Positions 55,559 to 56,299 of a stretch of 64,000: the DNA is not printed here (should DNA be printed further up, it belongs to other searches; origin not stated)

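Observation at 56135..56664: Matching G9 homopolymer tracts at the same codon position in both paralogues (possible slipped-strand switch)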

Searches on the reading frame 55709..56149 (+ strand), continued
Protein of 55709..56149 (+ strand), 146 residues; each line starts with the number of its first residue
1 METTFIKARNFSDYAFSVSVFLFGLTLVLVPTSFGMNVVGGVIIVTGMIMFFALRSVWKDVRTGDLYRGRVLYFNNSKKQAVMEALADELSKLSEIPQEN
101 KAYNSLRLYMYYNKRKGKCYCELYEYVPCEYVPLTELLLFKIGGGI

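Call 75: find_encoding_contigs(protein=P0017, flank=3000, max_places=10)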
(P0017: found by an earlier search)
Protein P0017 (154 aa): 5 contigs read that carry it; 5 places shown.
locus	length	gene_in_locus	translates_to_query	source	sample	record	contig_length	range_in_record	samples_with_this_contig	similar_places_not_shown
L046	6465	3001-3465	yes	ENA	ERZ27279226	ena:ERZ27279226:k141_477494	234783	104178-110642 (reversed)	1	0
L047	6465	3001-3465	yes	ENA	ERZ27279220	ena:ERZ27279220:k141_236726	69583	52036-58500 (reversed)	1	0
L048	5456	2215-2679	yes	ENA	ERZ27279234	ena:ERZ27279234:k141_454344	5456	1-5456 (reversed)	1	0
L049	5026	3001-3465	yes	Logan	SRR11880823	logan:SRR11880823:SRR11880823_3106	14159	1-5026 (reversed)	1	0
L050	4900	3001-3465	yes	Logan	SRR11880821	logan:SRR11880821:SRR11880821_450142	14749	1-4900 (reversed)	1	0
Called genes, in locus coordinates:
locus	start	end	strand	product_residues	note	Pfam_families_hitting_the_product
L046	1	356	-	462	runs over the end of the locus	PF05195:AMP_N, PF00557:Peptidase_M24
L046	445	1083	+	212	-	PF01966:HD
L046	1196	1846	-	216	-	-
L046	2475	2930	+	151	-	-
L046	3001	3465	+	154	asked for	-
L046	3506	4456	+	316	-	PF01699:Na_Ca_ex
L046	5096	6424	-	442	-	PF07470:Glyco_hydro_88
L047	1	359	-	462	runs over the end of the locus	PF05195:AMP_N, PF00557:Peptidase_M24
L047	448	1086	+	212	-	PF01966:HD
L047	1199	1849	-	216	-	-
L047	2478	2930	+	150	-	-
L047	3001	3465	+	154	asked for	-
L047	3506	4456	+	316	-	PF01699:Na_Ca_ex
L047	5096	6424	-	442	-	PF07470:Glyco_hydro_88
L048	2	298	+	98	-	?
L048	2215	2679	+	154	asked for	-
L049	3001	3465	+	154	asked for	-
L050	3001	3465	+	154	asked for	-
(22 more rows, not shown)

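Call 78: find_encoding_contigs(protein=P0011, flank=3000, max_places=10)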
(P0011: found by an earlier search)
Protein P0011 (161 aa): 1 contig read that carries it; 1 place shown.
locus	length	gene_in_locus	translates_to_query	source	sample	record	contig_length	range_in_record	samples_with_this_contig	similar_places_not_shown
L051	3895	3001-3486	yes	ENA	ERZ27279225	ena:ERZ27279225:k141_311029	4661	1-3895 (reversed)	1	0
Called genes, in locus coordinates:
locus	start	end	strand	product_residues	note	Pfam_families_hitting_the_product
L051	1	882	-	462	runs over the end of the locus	PF05195:AMP_N, PF00557:Peptidase_M24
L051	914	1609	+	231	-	PF01966:HD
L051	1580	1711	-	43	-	-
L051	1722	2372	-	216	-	-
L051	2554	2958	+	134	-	-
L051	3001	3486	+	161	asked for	-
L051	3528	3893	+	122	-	?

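Call 90: predict_structure(alignment_id=A7)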
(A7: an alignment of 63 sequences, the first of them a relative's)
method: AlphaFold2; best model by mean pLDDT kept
length: 148 residues; sequences in the alignment: 63
mean_pLDDT: 93.2   pTM: 0.78
mean pLDDT of the five models: 93.2, 92.0, 91.8, 91.3, 90.6
residues with pLDDT >= 90: 131; 70-90: 15; 50-70: 2; < 50: 0
segments of 3 or more residues with pLDDT < 50: none
pLDDT, mean of each block of 10 residues (from residue 1): 82 95 96 93 98 92 90 96 94 92 95 94 94 94 92
secondary structure, 60 per line:
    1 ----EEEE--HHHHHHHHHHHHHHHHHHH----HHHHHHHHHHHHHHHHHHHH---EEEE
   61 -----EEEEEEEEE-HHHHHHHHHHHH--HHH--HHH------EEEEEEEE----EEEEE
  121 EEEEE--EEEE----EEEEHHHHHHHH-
elements in order: E5-8 H11-29 H34-53 E57-60 E66-74 H76-87 E104-111 E116-125 E128-131 E136-139 H140-147

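Call 92: fold_search(model_id=the predicted structure, library=pdb)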
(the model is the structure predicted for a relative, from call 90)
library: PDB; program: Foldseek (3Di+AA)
matches with E <= 10: 427; with E <= 0.001: 0
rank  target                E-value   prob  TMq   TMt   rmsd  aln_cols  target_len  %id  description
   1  7bny_B                2.6e-01  0.18  0.23  0.24   9.2       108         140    7  Structure of 2A protein from encephalomyocarditis virus (EMCV) (released 2021-12-08)
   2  3aux                  5.4e-01  0.06  0.16  0.09  13.6       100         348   10  Crystal structure of Rad50 bound to ADP (released 2011-05-25)
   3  3auy_A                5.7e-01  0.06  0.16  0.09  13.7        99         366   10  Crystal structure of Rad50 bound to ADP (released 2011-05-25)
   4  3auy_B                6.1e-01  0.06  0.16  0.09  13.6        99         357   11  Crystal structure of Rad50 bound to ADP (released 2011-05-25)
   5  2uv8_G                6.1e-01  0.06  0.17  0.03  10.7       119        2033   13  Crystal structure of yeast fatty acid synthase with stalled acyl carrier protein at 3.1 angstrom resolution (released 2007-04-17)
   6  4ooc                  6.5e-01  0.11  0.20  0.14   9.2       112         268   12  Dehydratase domain of the polyketide PpsC from Mycobacterium tuberculosis (released 2015-08-05)
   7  9p4w_A                6.9e-01  0.08  0.20  0.03  10.1       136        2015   10  Atomic model of wild type S. cerevisiae Fatty Acid Synthase (FAS) (released 2025-08-27)
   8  8huy_A                7.7e-01  0.30  0.20  0.05   3.9        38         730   13  N-acetyl-(R)-beta-phenylalanine acylase (released 2023-03-15)
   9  8i5a_B                7.7e-01  0.28  0.20  0.05   3.9        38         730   13  N-acetyl-(R)-beta-phenylalanine acylase, 2.75 angstrom resolution (released 2023-03-15)
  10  4r03                  7.7e-01  0.25  0.29  0.37   9.2       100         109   10  Crystal structure of a DUF3836 family protein (BDI_3222) from Parabacteroides distasonis ATCC 8503 at 1.50 A resolution (released 2014-08-27)
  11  7p2p_C                7.7e-01  0.08  0.24  0.21  10.3       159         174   11  Human Signal Peptidase Complex Paralog A (SPC-A) (released 2021-10-06)
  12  3psn_A                8.2e-01  0.13  0.20  0.17  12.5        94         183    8  Crystal structure of mouse VPS29 complexed with Mn2+ (released 2010-12-15)
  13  6ql5_G                8.2e-01  0.07  0.19  0.02  18.3       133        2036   10  Structure of fatty acid synthase complex with bound gamma subunit from Saccharomyces cerevisiae at 2.8 angstrom (released 2020-03-18)
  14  9d4a_A                8.2e-01  0.06  0.18  0.03  10.2       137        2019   11  Atomic model of Ketoacyl Reductase domain and 4 helical bundle of S. cerevisiae Fatty Acid Synthase (FAS) in complex w (released 2025-08-20)
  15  5wyh_A                8.7e-01  0.44  0.19  0.15   2.4        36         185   11  Crystal structure of RidL(1-200) complexed with VPS29 (released 2018-01-24)
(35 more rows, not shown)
